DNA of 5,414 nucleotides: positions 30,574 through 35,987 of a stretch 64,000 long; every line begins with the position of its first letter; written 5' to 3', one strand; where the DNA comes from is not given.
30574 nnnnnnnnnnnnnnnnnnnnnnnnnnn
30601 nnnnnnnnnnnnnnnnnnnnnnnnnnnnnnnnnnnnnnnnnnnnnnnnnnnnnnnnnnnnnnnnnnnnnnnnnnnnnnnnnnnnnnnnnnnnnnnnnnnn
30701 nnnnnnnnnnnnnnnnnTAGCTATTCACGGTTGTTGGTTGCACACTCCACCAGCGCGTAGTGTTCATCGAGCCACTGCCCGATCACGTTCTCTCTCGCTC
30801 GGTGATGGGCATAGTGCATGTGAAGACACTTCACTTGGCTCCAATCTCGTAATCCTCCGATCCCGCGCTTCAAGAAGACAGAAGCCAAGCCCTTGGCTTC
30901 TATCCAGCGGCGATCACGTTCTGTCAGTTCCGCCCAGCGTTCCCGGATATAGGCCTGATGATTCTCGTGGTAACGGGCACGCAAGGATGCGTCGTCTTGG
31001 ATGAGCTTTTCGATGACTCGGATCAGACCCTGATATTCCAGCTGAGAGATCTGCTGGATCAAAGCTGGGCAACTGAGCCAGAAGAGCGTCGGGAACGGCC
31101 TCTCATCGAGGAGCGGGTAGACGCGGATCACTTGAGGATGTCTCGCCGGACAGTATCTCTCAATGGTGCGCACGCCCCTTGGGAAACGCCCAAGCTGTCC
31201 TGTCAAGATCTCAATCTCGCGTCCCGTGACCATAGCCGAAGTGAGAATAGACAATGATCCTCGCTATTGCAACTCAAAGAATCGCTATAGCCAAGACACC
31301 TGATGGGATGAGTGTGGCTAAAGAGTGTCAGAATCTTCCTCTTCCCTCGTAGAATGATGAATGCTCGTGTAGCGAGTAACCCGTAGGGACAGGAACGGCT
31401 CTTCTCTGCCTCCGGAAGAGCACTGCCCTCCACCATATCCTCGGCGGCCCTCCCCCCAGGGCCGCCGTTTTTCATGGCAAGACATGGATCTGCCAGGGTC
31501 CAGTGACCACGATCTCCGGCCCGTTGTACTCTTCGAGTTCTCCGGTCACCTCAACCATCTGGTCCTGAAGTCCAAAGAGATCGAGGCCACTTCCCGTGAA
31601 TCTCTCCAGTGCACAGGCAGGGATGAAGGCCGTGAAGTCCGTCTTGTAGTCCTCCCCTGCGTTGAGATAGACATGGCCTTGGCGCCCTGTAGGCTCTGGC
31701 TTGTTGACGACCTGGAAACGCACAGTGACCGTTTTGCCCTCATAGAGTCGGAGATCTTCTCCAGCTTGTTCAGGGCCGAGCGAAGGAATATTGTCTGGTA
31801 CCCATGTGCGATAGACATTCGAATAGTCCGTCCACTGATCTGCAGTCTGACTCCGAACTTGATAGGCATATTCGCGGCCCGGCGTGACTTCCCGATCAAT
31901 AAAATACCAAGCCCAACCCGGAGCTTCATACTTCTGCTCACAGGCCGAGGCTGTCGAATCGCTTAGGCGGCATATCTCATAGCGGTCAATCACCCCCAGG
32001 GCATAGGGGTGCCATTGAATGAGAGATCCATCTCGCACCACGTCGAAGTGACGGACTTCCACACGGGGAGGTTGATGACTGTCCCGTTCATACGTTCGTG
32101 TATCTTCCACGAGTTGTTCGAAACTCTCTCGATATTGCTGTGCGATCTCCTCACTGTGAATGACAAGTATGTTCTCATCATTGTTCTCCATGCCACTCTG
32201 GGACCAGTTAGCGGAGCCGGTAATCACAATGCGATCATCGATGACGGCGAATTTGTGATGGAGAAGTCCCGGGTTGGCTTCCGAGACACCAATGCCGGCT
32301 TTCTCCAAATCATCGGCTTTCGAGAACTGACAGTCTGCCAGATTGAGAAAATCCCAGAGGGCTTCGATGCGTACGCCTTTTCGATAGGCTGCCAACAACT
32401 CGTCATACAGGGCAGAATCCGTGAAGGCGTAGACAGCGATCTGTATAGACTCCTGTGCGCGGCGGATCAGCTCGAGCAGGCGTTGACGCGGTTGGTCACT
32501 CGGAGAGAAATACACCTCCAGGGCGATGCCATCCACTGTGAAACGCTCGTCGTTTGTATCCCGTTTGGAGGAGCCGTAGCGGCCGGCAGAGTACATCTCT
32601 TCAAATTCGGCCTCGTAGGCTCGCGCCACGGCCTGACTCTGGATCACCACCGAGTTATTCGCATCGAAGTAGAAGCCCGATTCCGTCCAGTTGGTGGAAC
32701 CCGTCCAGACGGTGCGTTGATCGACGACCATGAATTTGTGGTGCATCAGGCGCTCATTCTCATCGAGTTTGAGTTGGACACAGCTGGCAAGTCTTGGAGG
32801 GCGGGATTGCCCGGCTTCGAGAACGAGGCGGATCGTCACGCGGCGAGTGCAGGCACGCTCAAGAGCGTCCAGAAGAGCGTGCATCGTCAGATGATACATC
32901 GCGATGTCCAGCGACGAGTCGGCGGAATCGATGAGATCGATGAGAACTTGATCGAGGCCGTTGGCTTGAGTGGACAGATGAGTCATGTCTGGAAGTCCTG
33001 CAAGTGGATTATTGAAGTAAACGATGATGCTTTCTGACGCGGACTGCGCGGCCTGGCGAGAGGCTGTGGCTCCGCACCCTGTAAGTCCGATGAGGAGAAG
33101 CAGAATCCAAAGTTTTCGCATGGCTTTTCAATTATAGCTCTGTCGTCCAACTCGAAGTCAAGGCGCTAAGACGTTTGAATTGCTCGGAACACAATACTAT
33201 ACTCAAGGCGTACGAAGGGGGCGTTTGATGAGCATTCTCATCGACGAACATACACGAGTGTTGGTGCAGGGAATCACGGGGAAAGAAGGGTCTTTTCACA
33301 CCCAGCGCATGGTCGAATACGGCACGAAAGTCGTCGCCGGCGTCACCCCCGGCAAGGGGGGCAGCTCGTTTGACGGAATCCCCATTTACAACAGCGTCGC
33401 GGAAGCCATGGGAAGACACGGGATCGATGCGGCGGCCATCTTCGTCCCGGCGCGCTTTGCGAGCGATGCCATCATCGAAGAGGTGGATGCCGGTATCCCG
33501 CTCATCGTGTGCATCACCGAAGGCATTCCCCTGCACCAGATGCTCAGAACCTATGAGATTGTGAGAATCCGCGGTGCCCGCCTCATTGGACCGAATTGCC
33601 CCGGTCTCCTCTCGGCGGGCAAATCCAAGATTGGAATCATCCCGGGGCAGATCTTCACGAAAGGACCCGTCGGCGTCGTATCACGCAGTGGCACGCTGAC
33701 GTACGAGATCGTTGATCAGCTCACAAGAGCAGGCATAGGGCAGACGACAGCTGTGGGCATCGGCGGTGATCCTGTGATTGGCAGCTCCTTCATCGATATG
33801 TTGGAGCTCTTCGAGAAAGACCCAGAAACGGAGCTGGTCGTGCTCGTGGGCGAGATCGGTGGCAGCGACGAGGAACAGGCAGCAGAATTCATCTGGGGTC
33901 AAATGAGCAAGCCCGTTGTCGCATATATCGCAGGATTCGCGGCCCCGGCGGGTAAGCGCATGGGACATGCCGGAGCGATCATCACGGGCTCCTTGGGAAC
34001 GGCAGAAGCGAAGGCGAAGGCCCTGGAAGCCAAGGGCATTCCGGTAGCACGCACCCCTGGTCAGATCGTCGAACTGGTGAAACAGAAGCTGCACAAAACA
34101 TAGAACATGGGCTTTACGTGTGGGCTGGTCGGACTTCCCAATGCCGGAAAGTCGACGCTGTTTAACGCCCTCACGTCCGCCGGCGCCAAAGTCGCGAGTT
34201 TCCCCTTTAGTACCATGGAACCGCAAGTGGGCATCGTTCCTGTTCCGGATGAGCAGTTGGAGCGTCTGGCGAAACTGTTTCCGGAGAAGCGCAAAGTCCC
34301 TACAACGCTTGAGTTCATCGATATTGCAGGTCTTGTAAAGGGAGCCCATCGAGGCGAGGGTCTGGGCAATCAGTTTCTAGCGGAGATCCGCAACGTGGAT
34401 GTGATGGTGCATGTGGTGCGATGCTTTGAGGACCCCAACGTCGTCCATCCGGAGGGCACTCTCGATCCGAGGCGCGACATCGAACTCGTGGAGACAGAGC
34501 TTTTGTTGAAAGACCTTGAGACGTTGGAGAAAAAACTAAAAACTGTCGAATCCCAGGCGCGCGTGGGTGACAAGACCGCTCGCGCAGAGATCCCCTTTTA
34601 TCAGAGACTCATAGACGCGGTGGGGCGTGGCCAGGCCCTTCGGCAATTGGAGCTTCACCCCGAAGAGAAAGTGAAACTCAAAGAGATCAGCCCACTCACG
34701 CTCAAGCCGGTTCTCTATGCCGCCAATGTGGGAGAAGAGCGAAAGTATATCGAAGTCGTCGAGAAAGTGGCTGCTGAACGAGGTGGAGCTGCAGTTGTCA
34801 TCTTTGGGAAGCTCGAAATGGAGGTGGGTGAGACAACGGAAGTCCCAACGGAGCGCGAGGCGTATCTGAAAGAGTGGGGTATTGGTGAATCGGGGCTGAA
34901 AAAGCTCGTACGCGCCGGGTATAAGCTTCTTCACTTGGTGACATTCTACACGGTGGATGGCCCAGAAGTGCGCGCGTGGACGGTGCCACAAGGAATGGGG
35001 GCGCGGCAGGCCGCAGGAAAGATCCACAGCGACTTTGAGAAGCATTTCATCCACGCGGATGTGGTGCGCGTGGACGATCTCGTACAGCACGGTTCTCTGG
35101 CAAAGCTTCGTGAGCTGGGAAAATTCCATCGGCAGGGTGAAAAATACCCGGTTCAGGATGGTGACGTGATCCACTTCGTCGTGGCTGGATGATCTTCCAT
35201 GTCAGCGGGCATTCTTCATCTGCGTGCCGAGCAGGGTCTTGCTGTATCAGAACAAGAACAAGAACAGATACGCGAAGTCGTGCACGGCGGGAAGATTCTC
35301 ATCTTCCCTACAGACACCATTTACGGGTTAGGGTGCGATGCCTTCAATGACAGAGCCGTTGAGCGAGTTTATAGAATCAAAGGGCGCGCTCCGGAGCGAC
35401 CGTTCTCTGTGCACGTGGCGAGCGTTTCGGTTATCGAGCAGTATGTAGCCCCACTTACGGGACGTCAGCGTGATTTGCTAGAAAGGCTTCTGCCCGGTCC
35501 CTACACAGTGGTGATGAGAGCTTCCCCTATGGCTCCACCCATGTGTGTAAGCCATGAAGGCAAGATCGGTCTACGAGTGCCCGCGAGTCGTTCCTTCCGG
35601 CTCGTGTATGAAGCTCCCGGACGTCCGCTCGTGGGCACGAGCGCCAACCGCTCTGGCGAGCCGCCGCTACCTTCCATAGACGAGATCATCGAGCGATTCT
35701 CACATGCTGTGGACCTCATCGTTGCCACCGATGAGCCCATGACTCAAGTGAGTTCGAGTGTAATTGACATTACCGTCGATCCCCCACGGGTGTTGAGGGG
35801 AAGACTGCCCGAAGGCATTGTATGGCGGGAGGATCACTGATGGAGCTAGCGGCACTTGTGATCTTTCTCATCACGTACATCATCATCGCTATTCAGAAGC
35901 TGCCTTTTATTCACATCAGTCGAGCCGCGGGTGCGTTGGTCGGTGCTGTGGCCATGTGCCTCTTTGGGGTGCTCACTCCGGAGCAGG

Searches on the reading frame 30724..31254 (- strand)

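Call 39: search_protein_families(library=pfam, proteins=[window:30724-31254:-], max_evalue=0.00001)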
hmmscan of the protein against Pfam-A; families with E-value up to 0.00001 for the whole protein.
window:30724-31254:- (177 aa): 1 family
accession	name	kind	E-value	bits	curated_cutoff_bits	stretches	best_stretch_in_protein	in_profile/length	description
PF04417.17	DUF501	-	4.9e-41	140.4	23.8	1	32-163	2-138/139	Protein of unknown function (DUF501)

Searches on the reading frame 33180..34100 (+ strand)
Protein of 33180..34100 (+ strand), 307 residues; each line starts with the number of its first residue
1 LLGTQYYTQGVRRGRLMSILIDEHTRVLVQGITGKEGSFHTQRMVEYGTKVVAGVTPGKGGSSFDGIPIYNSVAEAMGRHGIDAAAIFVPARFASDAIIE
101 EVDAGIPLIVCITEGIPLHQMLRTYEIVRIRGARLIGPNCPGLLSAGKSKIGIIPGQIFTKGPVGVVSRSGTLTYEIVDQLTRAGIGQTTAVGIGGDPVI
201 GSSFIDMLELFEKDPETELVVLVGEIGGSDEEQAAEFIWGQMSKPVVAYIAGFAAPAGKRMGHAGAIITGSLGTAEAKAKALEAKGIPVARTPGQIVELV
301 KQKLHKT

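Call 39: search_protein_families(library=pfam, proteins=[window:33180-34100:+], max_evalue=0.00001)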
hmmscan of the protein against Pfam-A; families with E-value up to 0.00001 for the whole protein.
window:33180-34100:+ (307 aa): 4 families
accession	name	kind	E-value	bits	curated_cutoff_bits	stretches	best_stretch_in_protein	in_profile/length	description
PF02629.25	CoA_binding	-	5.1e-31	107.7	22.3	1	22-115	1-97/97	CoA binding domain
PF00549.24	Ligase_CoA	-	1.3e-23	83.9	24.5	1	167-286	1-126/128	CoA-ligase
PF13607.11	Succ_CoA_lig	-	5.8e-12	46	27.4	1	161-300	1-135/138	Succinyl-CoA ligase like flavodoxin domain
PF13380.12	CoA_binding_2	-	1.9e-06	28.8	22.8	0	35-143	14-113/116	CoA binding domain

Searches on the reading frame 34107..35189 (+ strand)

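Call 40: search_protein_families(library=pfam, proteins=[window:34107-35189:+], max_evalue=0.00001)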
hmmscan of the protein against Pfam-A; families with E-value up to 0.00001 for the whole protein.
window:34107-35189:+ (361 aa): 3 families
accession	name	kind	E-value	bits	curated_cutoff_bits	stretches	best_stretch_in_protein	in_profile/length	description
PF06071.19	YchF-GTPase_C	-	1.5e-30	105.6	27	1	277-358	1-82/84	Protein of unknown function (DUF933)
PF01926.29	MMR_HSR1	-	6.5e-21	75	21.9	1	5-107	2-85/113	50S ribosome-binding GTPase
PF02421.24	FeoB_N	-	1.4e-07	31.6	27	1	4-48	2-46/156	Ferrous iron transport protein B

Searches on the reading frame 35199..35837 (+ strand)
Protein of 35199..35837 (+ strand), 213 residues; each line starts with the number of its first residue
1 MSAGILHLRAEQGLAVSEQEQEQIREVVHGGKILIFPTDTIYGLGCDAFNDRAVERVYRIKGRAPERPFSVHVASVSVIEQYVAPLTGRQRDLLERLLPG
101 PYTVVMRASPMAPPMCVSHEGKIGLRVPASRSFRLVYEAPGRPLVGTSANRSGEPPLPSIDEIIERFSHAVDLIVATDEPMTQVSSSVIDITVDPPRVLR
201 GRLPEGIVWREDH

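Call 40: search_protein_families(library=pfam, proteins=[window:35199-35837:+], max_evalue=0.00001)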
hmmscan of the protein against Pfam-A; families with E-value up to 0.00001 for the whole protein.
window:35199-35837:+ (213 aa): 1 family
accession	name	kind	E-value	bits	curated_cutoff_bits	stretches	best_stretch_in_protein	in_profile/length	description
PF01300.24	Sua5_yciO_yrdC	-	6.8e-52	176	25.1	1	27-200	2-176/178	Telomere recombination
